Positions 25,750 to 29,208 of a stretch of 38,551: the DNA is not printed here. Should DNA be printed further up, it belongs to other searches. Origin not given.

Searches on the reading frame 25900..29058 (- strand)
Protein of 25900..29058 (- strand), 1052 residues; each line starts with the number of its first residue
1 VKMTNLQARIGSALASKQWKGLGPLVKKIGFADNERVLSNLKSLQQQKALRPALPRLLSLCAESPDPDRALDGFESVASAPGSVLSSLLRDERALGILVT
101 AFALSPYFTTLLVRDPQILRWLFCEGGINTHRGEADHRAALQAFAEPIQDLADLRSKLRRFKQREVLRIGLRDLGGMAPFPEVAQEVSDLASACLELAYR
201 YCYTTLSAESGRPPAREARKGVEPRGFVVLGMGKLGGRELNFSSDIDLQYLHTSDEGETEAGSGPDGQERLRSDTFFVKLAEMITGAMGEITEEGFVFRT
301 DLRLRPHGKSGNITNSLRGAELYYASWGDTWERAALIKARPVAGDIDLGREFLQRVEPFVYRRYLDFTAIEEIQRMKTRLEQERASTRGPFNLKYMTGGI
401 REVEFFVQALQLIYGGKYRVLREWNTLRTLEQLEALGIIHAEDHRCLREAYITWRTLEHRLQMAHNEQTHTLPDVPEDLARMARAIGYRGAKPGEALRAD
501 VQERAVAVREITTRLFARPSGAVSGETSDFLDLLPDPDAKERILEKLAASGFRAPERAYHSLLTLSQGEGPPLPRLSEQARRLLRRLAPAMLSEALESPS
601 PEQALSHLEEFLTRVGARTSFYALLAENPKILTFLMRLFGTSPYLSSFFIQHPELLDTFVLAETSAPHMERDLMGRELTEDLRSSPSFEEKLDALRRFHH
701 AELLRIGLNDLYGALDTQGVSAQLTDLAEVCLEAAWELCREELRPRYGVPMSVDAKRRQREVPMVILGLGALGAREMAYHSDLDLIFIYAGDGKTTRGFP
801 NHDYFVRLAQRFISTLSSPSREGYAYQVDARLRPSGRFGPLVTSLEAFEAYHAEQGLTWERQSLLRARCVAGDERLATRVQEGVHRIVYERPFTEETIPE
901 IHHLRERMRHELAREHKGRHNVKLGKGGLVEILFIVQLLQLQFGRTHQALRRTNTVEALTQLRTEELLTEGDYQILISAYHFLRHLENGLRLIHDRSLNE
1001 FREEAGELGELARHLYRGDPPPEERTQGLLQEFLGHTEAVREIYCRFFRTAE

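Call 7: search_protein_families(library=ncbifam, proteins=[window:25900-29058:-], max_evalue=0.00001)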
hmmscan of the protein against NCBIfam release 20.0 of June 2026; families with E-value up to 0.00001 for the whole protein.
window:25900-29058:- (1052 aa): 5 families
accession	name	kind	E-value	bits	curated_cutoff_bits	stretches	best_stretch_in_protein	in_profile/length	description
NF008292.0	PRK11072.1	equivalog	1.1e-249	831.3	487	2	100-916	35-839/946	bifunctional [glutamate--ammonia ligase]-adenylyl-L-tyrosine phosphorylase/[glutamate--ammonia-ligase] adenylyltransferase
NF010706.0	PRK14108.1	equivalog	1.1e-180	602.6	724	2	87-912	49-855/986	bifunctional [glutamine synthetase] adenylyltransferase/[glutamine synthetase]-adenylyl-L-tyrosine phosphorylase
NF010707.0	PRK14109.1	equivalog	4.4e-180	601.1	625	2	179-1049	182-1006/1010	bifunctional [glutamine synthetase] adenylyltransferase/[glutamine synthetase]-adenylyl-L-tyrosine phosphorylase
NF002895.0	PRK03381.1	equivalog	2.4e-08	32.6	631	0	759-792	54-87/782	[protein-PII] uridylyltransferase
TIGR01693.1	UTase_glnD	equivalog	1.5e-07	30.1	519.4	0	861-1000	116-244/850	[protein-PII] uridylyltransferase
